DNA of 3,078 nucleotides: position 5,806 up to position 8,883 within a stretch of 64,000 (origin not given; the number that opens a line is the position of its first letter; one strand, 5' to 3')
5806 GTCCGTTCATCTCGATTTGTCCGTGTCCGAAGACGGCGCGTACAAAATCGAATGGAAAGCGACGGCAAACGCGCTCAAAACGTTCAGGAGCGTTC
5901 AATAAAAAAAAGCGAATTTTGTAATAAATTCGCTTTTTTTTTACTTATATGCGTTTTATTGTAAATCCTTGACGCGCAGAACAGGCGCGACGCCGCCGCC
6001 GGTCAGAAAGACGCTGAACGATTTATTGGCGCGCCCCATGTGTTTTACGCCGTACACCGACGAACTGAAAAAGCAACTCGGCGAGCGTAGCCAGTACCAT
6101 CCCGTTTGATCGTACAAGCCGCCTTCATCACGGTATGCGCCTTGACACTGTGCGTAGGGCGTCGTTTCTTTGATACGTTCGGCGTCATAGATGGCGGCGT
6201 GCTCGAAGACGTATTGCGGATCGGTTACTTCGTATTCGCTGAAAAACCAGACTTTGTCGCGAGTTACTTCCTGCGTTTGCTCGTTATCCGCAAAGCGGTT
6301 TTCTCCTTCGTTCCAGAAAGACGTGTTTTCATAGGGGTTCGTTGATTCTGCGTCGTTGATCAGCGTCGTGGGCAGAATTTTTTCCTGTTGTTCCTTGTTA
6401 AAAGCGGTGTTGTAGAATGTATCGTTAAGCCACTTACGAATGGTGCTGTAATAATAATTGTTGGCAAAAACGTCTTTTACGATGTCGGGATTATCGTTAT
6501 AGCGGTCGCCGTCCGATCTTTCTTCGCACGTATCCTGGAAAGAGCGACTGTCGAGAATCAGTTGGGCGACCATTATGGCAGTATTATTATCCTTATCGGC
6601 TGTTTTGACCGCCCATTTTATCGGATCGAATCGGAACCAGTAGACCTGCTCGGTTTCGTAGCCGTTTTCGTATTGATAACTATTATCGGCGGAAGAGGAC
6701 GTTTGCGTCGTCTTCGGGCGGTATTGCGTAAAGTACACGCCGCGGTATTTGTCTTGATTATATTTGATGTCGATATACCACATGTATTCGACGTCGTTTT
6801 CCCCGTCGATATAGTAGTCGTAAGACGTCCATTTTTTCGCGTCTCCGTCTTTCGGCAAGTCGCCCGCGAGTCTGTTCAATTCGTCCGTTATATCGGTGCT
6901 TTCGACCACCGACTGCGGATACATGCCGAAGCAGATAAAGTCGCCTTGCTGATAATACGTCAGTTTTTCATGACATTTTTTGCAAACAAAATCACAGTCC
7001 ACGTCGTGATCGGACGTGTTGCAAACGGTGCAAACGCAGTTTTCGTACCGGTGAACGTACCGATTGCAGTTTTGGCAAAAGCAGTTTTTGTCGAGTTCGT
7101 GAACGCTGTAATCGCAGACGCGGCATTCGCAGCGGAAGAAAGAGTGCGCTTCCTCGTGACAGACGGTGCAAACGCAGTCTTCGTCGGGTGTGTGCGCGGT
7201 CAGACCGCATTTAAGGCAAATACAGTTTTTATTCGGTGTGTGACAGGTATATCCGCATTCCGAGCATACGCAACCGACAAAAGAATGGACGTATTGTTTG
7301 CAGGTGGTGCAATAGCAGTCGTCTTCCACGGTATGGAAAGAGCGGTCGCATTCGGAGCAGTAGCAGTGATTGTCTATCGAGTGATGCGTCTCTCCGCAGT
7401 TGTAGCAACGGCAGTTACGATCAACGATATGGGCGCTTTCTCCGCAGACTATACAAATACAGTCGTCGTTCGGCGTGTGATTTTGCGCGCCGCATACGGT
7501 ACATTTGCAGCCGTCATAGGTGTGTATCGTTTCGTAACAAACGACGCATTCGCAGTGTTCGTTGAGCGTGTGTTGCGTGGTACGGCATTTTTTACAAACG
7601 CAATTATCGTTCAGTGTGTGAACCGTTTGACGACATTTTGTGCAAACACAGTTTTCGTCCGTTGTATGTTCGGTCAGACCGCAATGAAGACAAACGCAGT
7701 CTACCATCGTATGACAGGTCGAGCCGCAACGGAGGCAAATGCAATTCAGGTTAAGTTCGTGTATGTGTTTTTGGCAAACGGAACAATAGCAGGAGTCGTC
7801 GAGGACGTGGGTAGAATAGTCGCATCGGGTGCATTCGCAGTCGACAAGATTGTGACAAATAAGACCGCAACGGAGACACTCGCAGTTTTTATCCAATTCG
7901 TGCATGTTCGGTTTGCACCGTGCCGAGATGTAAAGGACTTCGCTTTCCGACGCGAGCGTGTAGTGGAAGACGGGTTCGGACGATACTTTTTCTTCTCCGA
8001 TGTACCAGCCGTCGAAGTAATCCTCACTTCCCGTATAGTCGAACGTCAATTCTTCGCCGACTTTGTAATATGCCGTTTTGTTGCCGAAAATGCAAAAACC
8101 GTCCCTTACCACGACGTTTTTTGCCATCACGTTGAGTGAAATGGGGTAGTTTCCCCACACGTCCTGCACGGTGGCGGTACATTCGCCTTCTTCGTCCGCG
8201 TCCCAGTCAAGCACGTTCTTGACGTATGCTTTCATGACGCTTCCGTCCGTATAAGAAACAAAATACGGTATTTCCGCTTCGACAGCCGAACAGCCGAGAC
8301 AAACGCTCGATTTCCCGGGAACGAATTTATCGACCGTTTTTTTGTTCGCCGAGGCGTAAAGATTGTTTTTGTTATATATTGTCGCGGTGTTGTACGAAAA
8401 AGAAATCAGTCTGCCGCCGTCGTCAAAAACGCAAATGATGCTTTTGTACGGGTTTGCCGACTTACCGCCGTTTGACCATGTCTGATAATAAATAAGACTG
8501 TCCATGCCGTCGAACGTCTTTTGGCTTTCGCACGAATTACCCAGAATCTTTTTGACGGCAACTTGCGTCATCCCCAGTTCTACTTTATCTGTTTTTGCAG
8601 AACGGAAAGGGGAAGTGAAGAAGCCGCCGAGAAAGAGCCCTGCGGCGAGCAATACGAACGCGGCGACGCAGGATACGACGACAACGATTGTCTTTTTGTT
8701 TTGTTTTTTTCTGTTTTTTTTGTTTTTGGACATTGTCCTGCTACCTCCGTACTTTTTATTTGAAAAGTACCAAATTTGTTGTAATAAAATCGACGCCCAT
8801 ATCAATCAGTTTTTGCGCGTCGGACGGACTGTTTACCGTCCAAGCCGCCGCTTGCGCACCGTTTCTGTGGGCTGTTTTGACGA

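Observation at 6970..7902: Surface protein with ~20 tandem C-x-C-x2-C-x4-H units, a repeat I cannot assign to any described domain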

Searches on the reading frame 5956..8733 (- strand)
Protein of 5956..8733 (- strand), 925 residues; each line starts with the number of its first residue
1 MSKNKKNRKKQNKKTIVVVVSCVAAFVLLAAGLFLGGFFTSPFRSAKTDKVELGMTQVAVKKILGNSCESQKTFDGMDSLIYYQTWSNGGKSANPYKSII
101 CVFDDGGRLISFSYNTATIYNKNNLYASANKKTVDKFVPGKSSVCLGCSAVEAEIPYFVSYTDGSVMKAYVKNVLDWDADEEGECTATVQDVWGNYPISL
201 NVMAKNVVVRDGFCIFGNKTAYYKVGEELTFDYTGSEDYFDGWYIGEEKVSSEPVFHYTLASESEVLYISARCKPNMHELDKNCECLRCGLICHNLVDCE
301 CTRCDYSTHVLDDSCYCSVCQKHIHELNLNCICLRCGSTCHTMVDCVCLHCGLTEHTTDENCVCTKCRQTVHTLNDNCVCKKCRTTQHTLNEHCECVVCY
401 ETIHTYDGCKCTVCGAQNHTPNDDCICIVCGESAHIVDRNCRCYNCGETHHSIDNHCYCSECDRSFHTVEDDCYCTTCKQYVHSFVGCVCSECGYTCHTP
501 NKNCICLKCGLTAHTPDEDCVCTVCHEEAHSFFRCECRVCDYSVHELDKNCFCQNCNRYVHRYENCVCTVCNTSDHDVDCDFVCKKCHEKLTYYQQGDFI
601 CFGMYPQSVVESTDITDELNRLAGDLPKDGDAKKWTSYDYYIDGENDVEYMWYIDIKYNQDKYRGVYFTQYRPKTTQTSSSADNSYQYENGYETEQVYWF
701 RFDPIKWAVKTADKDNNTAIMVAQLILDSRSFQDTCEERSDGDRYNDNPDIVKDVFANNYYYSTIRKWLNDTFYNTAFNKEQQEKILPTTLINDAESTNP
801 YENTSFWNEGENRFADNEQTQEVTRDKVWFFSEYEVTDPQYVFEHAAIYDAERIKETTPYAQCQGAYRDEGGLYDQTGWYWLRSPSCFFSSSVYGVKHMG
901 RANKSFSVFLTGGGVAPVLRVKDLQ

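Call 4: search_protein_families(library=pfam, proteins=[window:5956-8733:-], max_evalue=10)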
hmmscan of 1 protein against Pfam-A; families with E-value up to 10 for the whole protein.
window:5956-8733:- (925 aa): 6 families
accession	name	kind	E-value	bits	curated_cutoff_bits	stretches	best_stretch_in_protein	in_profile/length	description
PF19789.6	DUF6273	-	1.1e-14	55.1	23.5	1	757-921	30-170/172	Domain of unknown function (DUF6273)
PF04355.18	BamE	-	0.005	17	23.2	1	47-109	8-67/71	Outer membrane protein assembly factor BamE domain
PF00882.24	Zn_dep_PLPC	-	0.0068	16.8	26.8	1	323-402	67-122/167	Zinc dependent phospholipase C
PF01917.21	Arch_flagellin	-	0.026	15.3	29.5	1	17-131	14-119/162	Archaebacterial flagellin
PF13151.12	DUF3990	-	0.044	13.9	32.2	1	647-781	10-129/152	Protein of unknown function (DUF3990)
PF09716.15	ETRAMP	-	0.24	11.8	29.1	1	4-36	41-72/81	Malarial early transcribed membrane protein (ETRAMP)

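Call 5: search_protein_families(library=ncbifam, proteins=[window:5956-8733:-], max_evalue=10)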
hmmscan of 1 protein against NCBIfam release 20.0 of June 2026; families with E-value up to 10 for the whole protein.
window:5956-8733:- (925 aa): 2 families
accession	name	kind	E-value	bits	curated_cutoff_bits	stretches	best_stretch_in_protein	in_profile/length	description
NF045849.1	ICE_MMCAP2_0565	equivalog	0.012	15.3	40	1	2-33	43-74/80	Mbov_0395 family pilin-like conjugal transfer protein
NF045937.1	MSC_0624_12TM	equivalog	0.69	8.4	70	1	4-45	139-178/445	MSC_0624 family F1-like ATPase-associated membrane protein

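Call 7: search_solved_structures(query=window:5956-8733:-, max_evalue=1, show_alignments=2)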
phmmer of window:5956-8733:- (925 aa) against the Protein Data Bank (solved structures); distinct sequences matched with E-value up to 1: 0.

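Call 13: find_homologous_proteins(query=window:5956-8733:-, max_evalue=0.001)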
Query window:5956-8733:- (925 aa): 14 proteins with E <= 0.001 among 2408 candidates.
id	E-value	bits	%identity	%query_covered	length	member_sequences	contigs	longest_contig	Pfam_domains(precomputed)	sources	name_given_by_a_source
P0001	0.0e+0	2229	100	100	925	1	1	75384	PF19789.7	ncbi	-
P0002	2.0e-63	233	36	61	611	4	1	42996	PF19789.7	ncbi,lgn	-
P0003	3.7e-63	232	41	39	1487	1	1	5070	PF09479.17,PF19789.7,PF18998.7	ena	-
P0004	6.2e-53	198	34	30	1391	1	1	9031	PF19789.7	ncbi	-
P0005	1.2e-49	187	38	39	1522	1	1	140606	PF09479.17,PF19789.7,PF18998.7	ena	-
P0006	1.4e-47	180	33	46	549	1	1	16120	PF09479.17,PF19789.7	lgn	-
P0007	3.3e-47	179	33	46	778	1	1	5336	PF09479.17,PF19789.7,PF18998.7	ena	-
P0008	2.2e-33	133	34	36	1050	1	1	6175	PF19789.7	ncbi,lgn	-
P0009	2.5e-29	120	23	55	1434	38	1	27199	PF09479.17,PF16820.12,PF18998.7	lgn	-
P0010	4.0e-28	116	32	35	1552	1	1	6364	PF19789.7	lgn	-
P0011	4.4e-22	96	32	31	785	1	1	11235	PF02892.22,PF09479.17,PF19789.7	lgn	-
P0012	5.0e-15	73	33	22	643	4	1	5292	PF19789.7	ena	-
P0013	8.5e-15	72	28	36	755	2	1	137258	PF13240.12,PF19789.7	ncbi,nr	ncbi:MAG: hypothetical protein IJK60_08085 [Clostridia bacterium]|nr:hypothetical protein [Clostridi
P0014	5.2e-10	56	28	32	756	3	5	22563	-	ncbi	-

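Call 24: list_cluster_members(proteins=[P0001, P0002, P0015, P0016, P0017, P0018, P0020, P0028, P0023, P0029])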
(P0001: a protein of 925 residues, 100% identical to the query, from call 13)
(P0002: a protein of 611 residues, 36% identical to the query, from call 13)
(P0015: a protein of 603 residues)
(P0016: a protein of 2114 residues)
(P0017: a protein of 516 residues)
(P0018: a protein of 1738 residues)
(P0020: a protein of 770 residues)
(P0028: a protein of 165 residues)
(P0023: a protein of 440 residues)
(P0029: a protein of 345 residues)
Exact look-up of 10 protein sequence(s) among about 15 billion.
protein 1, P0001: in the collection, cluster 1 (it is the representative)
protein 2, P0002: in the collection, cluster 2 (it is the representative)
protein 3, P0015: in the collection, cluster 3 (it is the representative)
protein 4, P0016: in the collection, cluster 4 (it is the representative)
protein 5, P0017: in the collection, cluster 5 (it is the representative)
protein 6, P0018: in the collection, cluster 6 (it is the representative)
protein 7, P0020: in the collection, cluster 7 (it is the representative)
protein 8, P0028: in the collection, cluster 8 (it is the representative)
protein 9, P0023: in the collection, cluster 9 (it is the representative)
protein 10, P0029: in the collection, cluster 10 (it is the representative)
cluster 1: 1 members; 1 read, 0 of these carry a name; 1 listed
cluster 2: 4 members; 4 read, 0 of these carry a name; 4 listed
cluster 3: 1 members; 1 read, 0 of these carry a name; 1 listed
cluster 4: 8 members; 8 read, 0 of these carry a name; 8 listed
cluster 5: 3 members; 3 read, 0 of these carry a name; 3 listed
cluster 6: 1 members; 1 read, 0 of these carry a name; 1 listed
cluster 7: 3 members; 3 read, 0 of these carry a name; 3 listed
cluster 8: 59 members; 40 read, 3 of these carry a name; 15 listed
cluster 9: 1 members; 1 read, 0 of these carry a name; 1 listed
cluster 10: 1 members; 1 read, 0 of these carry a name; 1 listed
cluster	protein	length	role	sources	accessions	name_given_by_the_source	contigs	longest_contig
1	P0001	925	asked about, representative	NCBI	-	-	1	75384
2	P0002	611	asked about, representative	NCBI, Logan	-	-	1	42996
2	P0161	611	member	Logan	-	-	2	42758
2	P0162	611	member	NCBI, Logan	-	-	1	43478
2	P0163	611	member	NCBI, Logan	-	-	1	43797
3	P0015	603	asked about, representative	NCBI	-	-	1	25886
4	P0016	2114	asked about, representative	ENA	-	-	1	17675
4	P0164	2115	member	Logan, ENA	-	-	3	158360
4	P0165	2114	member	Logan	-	-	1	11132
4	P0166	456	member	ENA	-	-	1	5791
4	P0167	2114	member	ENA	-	-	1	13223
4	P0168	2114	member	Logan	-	-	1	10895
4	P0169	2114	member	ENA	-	-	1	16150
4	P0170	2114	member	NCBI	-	-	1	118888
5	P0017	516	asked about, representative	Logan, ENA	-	-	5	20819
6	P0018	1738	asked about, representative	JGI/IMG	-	-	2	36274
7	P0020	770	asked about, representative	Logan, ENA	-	-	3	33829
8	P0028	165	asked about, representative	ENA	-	-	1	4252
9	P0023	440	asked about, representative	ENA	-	-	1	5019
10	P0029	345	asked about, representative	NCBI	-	-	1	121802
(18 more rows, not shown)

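Call 25: find_encoding_contigs(protein=P0001, flank=6000, max_places=3)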
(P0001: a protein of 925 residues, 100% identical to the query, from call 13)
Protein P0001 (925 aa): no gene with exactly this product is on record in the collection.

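Call 26: find_related_loci(query=window:5956-8733:-, collection=genome_contigs, flank=8000)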
Query window:5956-8733:- (925 aa) in genome_contigs; peptide patterns used: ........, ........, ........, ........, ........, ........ (x = any residue, [..] = any of these).
53 stretches matched a pattern, but none encodes a relative of the query by tblastn (E <= 1e-3).

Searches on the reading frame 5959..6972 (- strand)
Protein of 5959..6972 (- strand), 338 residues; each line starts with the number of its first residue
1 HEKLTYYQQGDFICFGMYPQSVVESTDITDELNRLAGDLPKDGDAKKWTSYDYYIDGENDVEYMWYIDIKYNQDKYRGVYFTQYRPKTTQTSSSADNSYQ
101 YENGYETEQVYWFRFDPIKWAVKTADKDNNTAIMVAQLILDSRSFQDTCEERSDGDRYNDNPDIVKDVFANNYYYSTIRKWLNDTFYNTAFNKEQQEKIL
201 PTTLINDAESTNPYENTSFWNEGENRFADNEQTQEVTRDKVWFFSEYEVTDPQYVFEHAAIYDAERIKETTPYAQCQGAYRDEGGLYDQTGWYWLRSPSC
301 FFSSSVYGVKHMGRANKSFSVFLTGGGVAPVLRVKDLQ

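Call 62: predict_structure(alignment_id=A4)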
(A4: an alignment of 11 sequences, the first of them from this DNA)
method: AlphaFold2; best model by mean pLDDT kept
length: 338 residues; sequences in the alignment: 11
mean_pLDDT: 76.0   pTM: 0.82
mean pLDDT of the five models: 76.0, 74.4, 72.2, 71.5, 61.2
residues with pLDDT >= 90: 121; 70-90: 110; 50-70: 49; < 50: 58
segments of 3 or more residues with pLDDT < 50: 1-3, 55-60, 149-168, 208-233, 301-303
pLDDT, mean of each block of 10 residues (from residue 1): 62 94 97 93 72 53 86 96 80 78 92 98 87 94 70 32 40 78 95 95 67 32 33 67 85 63 85 94 83 76 68 76 83 82
secondary structure, 60 per line:
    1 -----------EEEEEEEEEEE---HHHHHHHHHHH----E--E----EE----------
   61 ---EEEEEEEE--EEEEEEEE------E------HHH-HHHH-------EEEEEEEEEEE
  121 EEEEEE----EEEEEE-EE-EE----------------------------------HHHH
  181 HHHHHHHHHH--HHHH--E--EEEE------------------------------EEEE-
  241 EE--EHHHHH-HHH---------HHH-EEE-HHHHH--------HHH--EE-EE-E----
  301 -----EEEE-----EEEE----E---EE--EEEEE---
elements in order: E12-22 H26-36 E64-71 E74-81 H99-102 E110-126 E131-136 H177-190 H193-196 E202-205 E236-239 H246-250 E268-270 H272-276 E306-309 E315-318 E331-335

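Call 65: fold_search(model_id=the predicted structure, library=pdb)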
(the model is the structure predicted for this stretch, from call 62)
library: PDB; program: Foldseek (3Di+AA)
matches with E <= 10: 161; with E <= 0.001: 1
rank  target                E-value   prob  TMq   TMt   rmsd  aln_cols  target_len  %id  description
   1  9qa6                  1.2e-05  1.00  0.38  0.16   8.2       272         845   16  Cryo-EM structure of Thomasclavelia ramosa IgA peptidase (IgAse) active site mutant (S32-N876) (released 2025-06-25)
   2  2oaa_A                6.2e-01  0.04  0.09  0.11  18.1       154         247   10  Restriction endonuclease MvaI-cognate DNA substrate complex (released 2007-02-20)
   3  2oa9_A                6.2e-01  0.03  0.09  0.10  21.2       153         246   10  Restriction endonuclease MvaI in the absence of DNA (released 2007-02-20)
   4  8yrl_A                9.9e-01  0.03  0.09  0.07  13.2       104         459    9  Crystal structure of Aspergillus fumigatus Galactofuranosylransferase (AfGfsA) in complex with UDP and galactofuranose (released 2024-10-30)
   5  2oaa_B                1.1e+00  0.03  0.09  0.11  19.0       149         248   10  Restriction endonuclease MvaI-cognate DNA substrate complex (released 2007-02-20)
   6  7om8_Y                1.4e+00  0.08  0.10  0.19  13.2        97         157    6  Beta2 appendage domain of AP2 bound to terminal domains beneath the hub of the 28 triskelia mini clathrin coat complex (released 2021-08-11)
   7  5jjd_B                1.6e+00  0.02  0.10  0.13  19.8       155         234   10  crystal structure of the ceramide transfer protein PH and START domain complex (released 2017-07-05)
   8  4lqz                  2.3e+00  0.03  0.08  0.16  10.5        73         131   15  Crystal structure of a DUF4909 family protein (SAV1798) from Staphylococcus aureus subsp. aureus Mu50 at 1.92 A resoluti (released 2013-08-07)
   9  4lxc_C                2.3e+00  0.01  0.08  0.10  15.6       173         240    7  The antimicrobial peptidase lysostaphin from Staphylococcus simulans (released 2014-07-09)
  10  1do6_A                2.5e+00  0.04  0.11  0.25   9.6       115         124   10  CRYSTAL STRUCTURE OF SUPEROXIDE REDUCTASE IN THE OXIDIZED STATE AT 2.0 ANGSTROM RESOLUTION (released 2000-03-24)
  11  3rbb_A                2.5e+00  0.03  0.11  0.19  11.8       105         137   14  HIV-1 NEF protein in complex with engineered HCK SH3 domain (released 2011-04-27)
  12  6sg9_FV               2.5e+00  0.02  0.09  0.12  11.2        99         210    6  Head domain of the mt-SSU assemblosome from Trypanosoma brucei (released 2019-09-18)
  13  7wb4_C                2.5e+00  0.01  0.08  0.08  15.5       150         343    6  Cryo-EM structure of the NR subunit from X. laevis NPC (released 2022-03-02)
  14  1yqf_A                2.7e+00  0.01  0.08  0.14  16.1       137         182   12  Hypothetical protein from leishmania major unknown function sequence homologue to human p32 protein (released 2005-02-22)
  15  4hp5                  2.9e+00  0.04  0.08  0.05  10.8        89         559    7  The crystal structure of isomaltulose synthase mutant E295A from Erwinia rhapontici NX5 in complex with D-glucose (released 2013-11-13)
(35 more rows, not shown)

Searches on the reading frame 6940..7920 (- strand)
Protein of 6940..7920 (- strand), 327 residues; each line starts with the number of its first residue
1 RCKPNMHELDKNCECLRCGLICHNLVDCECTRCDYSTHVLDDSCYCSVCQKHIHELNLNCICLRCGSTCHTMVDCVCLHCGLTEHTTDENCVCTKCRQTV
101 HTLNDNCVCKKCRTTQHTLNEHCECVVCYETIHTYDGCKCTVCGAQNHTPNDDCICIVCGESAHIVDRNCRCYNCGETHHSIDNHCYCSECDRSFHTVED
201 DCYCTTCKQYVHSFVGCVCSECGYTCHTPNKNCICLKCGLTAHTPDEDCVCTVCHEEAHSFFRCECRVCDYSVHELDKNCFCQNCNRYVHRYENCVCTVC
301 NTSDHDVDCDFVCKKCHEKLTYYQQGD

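Call 8: find_homologous_proteins(query=window:6940-7920:-, max_evalue=0.001)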
Query window:6940-7920:-: 105 candidates shared short words with the query, none scored E <= 0.001.

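Call 69: search_protein_families(library=pfam, proteins=[window:6940-7920:-], max_evalue=10)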
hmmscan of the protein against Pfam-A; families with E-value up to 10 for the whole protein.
window:6940-7920:- (327 aa): 2 families
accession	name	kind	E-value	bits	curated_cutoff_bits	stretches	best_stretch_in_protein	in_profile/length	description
PF00882.24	Zn_dep_PLPC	-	0.011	16.1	26.8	1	54-132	69-123/167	Zinc dependent phospholipase C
PF10263.15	SprT-like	-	0.039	14.2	25.6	1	223-267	34-79/108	SprT-like family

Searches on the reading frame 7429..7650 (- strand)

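Call 69: search_protein_families(library=pfam, proteins=[window:7429-7650:-], max_evalue=10)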
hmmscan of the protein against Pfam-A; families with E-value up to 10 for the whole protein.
seq(74 aa): 2 families
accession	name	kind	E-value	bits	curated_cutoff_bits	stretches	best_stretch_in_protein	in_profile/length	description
PF14446.12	Prok-RING_1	-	2.5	8.5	29.1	1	3-27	7-31/54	Prokaryotic RING finger family 1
PF18912.6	DZR_2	-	7.9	6.8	27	0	34-71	9-44/56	Double zinc ribbon domain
